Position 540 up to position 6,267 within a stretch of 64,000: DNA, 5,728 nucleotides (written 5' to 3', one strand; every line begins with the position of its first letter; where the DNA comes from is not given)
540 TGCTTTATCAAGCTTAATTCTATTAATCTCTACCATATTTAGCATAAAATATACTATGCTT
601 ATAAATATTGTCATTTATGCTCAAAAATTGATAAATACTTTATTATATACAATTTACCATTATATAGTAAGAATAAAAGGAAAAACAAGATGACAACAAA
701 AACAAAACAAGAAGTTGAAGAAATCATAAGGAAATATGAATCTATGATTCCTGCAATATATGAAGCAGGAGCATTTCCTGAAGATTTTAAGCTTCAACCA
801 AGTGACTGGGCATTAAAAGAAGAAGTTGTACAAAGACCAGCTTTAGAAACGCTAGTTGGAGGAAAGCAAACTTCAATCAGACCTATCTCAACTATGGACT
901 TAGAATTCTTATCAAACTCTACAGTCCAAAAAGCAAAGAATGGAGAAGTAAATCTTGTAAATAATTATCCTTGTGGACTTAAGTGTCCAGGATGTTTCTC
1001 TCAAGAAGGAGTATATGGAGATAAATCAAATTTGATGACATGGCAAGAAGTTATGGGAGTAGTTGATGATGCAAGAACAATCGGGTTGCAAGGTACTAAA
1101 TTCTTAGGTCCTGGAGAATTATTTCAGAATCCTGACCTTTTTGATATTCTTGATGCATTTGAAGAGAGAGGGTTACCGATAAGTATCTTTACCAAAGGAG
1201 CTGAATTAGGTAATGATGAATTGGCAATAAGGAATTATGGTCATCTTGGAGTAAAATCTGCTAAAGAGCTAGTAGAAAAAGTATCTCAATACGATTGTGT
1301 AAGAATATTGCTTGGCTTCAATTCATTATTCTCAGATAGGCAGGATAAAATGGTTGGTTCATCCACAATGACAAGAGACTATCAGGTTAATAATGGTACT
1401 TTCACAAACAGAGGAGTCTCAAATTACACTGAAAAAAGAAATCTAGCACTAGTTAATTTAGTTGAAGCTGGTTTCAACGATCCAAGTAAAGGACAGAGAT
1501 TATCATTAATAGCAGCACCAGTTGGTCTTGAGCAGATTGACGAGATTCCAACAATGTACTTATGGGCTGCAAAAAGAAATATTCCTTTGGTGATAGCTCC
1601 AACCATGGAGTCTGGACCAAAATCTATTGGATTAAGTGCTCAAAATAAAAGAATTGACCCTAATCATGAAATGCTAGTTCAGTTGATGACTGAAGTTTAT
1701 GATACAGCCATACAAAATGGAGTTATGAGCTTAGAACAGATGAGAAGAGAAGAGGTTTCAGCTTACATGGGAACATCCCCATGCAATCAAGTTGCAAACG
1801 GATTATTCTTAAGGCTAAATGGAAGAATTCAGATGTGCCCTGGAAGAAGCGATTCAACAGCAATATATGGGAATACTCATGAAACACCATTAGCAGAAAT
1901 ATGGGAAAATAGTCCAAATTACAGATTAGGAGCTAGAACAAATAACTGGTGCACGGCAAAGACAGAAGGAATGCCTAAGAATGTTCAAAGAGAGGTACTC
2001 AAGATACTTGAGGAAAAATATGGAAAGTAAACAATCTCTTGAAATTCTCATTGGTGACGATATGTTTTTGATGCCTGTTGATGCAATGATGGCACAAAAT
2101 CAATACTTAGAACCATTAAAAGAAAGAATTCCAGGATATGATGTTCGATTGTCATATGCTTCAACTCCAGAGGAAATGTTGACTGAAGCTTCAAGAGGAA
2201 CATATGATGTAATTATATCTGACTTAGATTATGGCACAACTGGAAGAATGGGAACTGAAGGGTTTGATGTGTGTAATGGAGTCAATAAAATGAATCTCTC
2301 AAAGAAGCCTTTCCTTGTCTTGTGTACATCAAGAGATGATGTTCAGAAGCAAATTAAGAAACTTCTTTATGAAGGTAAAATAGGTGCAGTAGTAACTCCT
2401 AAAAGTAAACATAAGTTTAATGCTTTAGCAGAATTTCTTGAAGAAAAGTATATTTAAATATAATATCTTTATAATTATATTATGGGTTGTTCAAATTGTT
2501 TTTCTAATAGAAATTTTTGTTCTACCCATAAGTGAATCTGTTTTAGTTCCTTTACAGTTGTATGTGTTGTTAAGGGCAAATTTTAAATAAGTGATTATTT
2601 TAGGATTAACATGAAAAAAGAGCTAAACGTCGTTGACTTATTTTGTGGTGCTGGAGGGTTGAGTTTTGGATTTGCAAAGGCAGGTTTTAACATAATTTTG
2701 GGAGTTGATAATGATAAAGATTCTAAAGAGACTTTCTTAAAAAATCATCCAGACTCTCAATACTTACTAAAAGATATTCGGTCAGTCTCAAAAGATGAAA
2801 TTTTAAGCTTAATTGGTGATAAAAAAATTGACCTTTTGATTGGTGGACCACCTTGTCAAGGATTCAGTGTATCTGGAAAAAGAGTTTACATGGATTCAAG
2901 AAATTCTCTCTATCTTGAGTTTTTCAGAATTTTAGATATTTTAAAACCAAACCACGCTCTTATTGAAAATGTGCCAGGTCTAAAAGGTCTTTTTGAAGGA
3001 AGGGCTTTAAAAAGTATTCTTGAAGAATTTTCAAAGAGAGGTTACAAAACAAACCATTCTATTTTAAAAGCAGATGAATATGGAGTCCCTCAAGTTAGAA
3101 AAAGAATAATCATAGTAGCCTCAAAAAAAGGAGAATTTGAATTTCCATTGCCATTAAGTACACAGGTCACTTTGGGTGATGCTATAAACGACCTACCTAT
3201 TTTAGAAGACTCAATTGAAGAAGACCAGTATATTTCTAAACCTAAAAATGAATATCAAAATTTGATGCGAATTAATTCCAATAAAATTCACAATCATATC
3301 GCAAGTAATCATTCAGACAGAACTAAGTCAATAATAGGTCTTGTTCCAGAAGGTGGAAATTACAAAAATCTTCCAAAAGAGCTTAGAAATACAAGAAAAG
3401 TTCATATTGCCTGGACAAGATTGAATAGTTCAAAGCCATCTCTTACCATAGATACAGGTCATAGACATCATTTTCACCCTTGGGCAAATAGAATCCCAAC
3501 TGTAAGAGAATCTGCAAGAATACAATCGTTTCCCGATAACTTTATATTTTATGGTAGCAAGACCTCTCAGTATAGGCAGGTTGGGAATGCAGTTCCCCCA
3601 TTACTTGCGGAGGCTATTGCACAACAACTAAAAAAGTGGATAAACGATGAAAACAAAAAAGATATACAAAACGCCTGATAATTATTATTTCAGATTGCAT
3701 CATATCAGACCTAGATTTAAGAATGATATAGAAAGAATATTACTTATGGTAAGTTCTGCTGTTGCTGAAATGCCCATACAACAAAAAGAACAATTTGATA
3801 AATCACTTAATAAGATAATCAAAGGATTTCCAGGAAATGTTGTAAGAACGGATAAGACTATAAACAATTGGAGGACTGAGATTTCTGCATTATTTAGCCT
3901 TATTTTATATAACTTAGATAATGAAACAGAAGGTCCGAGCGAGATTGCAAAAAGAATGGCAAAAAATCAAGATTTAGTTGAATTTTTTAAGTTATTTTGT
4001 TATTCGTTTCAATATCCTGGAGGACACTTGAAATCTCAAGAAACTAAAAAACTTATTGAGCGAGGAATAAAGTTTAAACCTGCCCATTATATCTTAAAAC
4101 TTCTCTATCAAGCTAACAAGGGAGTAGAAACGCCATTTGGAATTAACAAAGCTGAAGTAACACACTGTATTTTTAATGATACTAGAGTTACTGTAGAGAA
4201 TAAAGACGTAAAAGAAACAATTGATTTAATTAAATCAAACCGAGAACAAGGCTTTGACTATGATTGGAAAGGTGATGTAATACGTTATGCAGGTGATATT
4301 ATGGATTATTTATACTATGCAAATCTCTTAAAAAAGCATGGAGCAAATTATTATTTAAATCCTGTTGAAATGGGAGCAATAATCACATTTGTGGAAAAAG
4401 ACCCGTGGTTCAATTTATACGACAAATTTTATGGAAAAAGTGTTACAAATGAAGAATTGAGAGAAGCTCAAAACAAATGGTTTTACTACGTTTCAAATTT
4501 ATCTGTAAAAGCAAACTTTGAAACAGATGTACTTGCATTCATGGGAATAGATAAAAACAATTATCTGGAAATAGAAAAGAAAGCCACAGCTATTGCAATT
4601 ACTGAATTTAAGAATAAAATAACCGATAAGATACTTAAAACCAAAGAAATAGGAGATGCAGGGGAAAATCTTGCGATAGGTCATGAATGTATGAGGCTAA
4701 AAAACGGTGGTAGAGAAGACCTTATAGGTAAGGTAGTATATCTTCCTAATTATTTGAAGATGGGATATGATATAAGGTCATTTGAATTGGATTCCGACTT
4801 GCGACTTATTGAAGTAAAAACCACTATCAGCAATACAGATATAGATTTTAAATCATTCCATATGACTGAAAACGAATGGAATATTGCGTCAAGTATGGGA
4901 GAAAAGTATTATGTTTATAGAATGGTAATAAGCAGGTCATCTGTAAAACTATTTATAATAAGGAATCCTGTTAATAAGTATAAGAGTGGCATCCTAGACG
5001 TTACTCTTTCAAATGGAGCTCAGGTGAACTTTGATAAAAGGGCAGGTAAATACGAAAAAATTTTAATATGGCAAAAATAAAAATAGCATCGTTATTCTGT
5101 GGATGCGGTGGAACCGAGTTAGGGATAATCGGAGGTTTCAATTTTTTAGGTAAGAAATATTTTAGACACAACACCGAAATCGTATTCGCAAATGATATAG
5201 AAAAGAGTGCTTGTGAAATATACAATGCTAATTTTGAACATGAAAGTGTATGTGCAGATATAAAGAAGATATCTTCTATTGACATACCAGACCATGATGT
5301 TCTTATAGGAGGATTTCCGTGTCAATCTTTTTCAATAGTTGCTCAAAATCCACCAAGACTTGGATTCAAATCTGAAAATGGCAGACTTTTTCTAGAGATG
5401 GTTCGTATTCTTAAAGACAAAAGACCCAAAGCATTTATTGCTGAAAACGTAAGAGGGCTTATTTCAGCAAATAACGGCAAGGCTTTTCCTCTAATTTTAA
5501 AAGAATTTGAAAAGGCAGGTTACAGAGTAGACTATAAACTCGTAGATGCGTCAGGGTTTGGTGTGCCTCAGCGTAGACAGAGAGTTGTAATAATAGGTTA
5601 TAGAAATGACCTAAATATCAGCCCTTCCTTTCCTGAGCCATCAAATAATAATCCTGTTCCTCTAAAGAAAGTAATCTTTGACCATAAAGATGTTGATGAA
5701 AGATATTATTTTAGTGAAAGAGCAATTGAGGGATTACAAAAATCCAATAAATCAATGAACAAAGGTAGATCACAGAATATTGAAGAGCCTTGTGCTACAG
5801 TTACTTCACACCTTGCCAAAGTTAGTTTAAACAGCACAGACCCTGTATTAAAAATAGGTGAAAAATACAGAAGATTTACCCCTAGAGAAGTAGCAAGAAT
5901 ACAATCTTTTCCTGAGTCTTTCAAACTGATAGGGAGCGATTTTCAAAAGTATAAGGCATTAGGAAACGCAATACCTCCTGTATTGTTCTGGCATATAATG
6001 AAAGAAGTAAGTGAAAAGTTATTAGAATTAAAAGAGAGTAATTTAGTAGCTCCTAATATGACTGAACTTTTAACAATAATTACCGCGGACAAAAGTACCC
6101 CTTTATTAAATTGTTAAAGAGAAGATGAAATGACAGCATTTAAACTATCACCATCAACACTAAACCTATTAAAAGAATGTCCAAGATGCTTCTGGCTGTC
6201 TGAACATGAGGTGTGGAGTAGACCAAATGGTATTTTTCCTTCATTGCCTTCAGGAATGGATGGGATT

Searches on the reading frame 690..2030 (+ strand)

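Call 3: search_protein_families(library=pfam, proteins=[window:690-2030:+], max_evalue=0.01)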
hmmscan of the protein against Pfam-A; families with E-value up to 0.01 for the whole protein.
window:690-2030:+ (446 aa): 3 families
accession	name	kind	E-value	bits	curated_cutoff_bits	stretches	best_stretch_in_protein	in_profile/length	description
PF04055.27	Radical_SAM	-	2.2e-05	25.1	29.5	1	95-222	7-122/166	Radical SAM superfamily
PF13186.11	SPASM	-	0.00016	22.3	21.5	1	365-413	1-50/67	Iron-sulfur cluster-binding domain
PF13353.11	Fer4_12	-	0.00083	20.1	22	1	95-162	15-82/137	4Fe-4S single cluster domain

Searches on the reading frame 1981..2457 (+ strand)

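Call 3: search_protein_families(library=pfam, proteins=[window:1981-2457:+], max_evalue=0.01)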
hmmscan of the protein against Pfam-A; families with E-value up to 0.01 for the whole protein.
window:1981-2457:+ (158 aa): 1 family
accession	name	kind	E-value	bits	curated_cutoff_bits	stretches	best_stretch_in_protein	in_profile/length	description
PF00072.30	Response_reg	-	0.0096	16.5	30.2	0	53-133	21-93/111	Response regulator receiver domain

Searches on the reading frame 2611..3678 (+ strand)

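Call 3: search_protein_families(library=pfam, proteins=[window:2611-3678:+], max_evalue=0.01)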
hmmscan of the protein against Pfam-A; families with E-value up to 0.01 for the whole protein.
window:2611-3678:+ (355 aa): 4 families
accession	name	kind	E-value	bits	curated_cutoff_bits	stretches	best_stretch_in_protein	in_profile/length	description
PF00145.23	DNA_methylase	-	9.2e-73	245.9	22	1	6-342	2-324/324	C-5 cytosine-specific DNA methylase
PF09445.16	Methyltransf_15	-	0.00017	21.6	22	1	7-93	4-92/165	RNA cap guanine-N2 methyltransferase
PF13847.12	Methyltransf_31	-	0.0053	16.9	27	1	2-38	2-40/145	Methyltransferase domain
PF05175.20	MTS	-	0.0099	16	23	0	4-82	32-108/170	Methyltransferase small domain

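Call 4: search_protein_families(library=padloc, proteins=[window:2611-3678:+], max_evalue=0.01)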
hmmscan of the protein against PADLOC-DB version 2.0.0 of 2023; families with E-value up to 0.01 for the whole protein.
window:2611-3678:+ (355 aa): 65 families (the best 25 are shown)
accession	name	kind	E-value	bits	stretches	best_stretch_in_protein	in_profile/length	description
PDLC03234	MTase_II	-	2.6e-120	400.1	1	1-350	1-372/375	Type II methyltransferase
PDLC03378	MTase_II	-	1.8e-99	331.3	1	4-353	2-339/344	Type II methyltransferase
PDLC03326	MTase_II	-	1.1e-94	315.9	1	5-350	5-382/412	Type II methyltransferase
PDLC00033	DruM2|DruM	-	5.4e-84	280.6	1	2-347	19-367/368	DNA cytosine methylase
PDLC03237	MTase_II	-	4.5e-82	274.4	2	6-174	795-971/1036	Type II methyltransferase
PDLC00026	DruM2|DruM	-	8.1e-74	247.1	1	2-352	2-326/336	DNA cytosine methylase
PDLC03272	MTase_II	-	2.8e-73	245.4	1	2-352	72-398/407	Type II methyltransferase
PDLC03279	MTase_II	-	1.3e-69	233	1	6-342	4-351/587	Type II methyltransferase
PDLC02649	DrmMII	-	1.5e-66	223.1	2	62-346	105-420/422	DrmMII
PDLC02648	DrmMII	-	2e-66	222.7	2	2-175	19-229/468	DrmMII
PDLC03225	MTase_II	-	1.6e-62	210.1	2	138-354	367-608/615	Type II methyltransferase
PDLC00027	DruM2|DruM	-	3e-59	199.2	1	3-345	10-352/361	DNA cytosine methylase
PDLC00031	DruM2|DruM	-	8.5e-56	187.6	1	3-349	10-356/361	DNA cytosine methylase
PDLC03307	MTase_II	-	5e-54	182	2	136-348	154-373/382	Type II methyltransferase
PDLC02650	DrmMII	-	3.2e-53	179.2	2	4-127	8-139/435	DrmMII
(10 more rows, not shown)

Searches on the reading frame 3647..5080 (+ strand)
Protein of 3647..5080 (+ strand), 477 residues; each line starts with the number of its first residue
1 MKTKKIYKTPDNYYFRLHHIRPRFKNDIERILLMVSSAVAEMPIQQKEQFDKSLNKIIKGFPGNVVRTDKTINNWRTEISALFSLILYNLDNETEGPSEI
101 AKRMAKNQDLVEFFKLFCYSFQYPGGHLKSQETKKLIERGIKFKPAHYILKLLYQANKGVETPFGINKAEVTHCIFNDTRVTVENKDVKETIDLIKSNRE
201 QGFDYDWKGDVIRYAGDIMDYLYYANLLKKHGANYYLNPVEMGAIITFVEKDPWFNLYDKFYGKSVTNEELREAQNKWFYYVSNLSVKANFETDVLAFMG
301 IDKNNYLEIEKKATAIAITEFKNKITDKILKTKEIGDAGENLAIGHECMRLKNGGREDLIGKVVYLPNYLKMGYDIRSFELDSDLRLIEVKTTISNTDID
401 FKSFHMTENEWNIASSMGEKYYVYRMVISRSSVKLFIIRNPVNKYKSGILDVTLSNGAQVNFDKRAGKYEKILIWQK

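Call 3: search_protein_families(library=pfam, proteins=[window:3647-5080:+], max_evalue=0.01)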
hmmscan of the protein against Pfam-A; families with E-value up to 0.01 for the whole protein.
window:3647-5080:+ (477 aa): 2 families
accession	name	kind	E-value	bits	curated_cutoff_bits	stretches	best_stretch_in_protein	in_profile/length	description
PF11564.14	BpuJI_N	-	5.8e-94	314.9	25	1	7-279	1-278/278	Restriction endonuclease BpuJI - N terminal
PF13020.12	NOV_C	-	1.4e-14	54.4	22.1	1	339-438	1-91/91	Protein NO VEIN, C-terminal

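Call 4: search_protein_families(library=padloc, proteins=[window:3647-5080:+], max_evalue=0.01)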
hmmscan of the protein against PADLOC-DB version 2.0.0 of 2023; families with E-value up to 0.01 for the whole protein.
window:3647-5080:+ (477 aa): 6 families
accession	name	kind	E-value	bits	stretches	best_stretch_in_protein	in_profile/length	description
PDLC03432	REase_II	-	1.4e-25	88.2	1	14-452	8-436/462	Type II restriction enzyme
PDLC05008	PDC-S36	-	6.9e-21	73.2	1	331-444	154-266/280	-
PDLC04021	PD-T4-1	-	6e-15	53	1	330-428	245-345/383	-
PDLC03964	TmtA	-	1.8e-09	34.2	1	40-444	1253-1519/1538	-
PDLC03965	TmtA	-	3.7e-09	33.1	1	333-461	1239-1355/1370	-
PDLC04022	PD-T4-1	-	3.6e-07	27.7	1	332-426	80-176/216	-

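Call 5: search_protein_families(library=ncbifam, proteins=[window:3647-5080:+], max_evalue=0.01)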
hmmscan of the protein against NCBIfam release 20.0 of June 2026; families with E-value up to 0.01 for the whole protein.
window:3647-5080:+ (477 aa): 0 families

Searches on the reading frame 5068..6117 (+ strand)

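Call 3: search_protein_families(library=pfam, proteins=[window:5068-6117:+], max_evalue=0.01)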
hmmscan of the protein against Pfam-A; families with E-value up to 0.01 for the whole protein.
window:5068-6117:+ (349 aa): 1 family
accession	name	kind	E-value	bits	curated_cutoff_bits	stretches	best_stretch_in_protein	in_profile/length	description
PF00145.23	DNA_methylase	-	6.1e-79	266.2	22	1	4-315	1-323/324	C-5 cytosine-specific DNA methylase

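Call 4: search_protein_families(library=padloc, proteins=[window:5068-6117:+], max_evalue=0.01)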
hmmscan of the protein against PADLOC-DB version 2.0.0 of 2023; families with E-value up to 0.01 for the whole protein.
window:5068-6117:+ (349 aa): 65 families (the best 25 are shown)
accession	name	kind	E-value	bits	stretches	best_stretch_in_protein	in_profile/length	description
PDLC03378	MTase_II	-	4.5e-84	280.7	2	3-234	2-209/344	Type II methyltransferase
PDLC03272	MTase_II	-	2.6e-81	271.8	1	1-323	72-395/407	Type II methyltransferase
PDLC00027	DruM2|DruM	-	1.3e-61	207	2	3-262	11-265/361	DNA cytosine methylase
PDLC00031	DruM2|DruM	-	9.2e-60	200.6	2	3-264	11-267/361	DNA cytosine methylase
PDLC03234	MTase_II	-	1.8e-57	193.3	2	3-225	4-204/375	Type II methyltransferase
PDLC03217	MTase_II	-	9.6e-57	190.9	3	34-184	404-550/703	Type II methyltransferase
PDLC02653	DrmMII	-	2.2e-53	179.4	1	4-322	5-317/333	DrmMII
PDLC00026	DruM2|DruM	-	6.7e-53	178.4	1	4-320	5-320/336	DNA cytosine methylase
PDLC03326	MTase_II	-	2e-51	173.5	2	3-194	4-190/412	Type II methyltransferase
PDLC00033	DruM2|DruM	-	3.5e-51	172.6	2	3-197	21-206/368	DNA cytosine methylase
PDLC03242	MTase_II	-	1e-49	167.6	1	4-319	101-400/409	Type II methyltransferase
PDLC03361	MTase_II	-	1.7e-48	163.6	1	6-319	89-438/455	Type II methyltransferase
PDLC02649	DrmMII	-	3.1e-45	152.9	2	26-253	63-293/422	DrmMII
PDLC02650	DrmMII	-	1.3e-44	150.8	3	3-133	8-138/435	DrmMII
PDLC03731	oMTase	-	2.2e-43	146.6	1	22-318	23-321/326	orphan methyltransferase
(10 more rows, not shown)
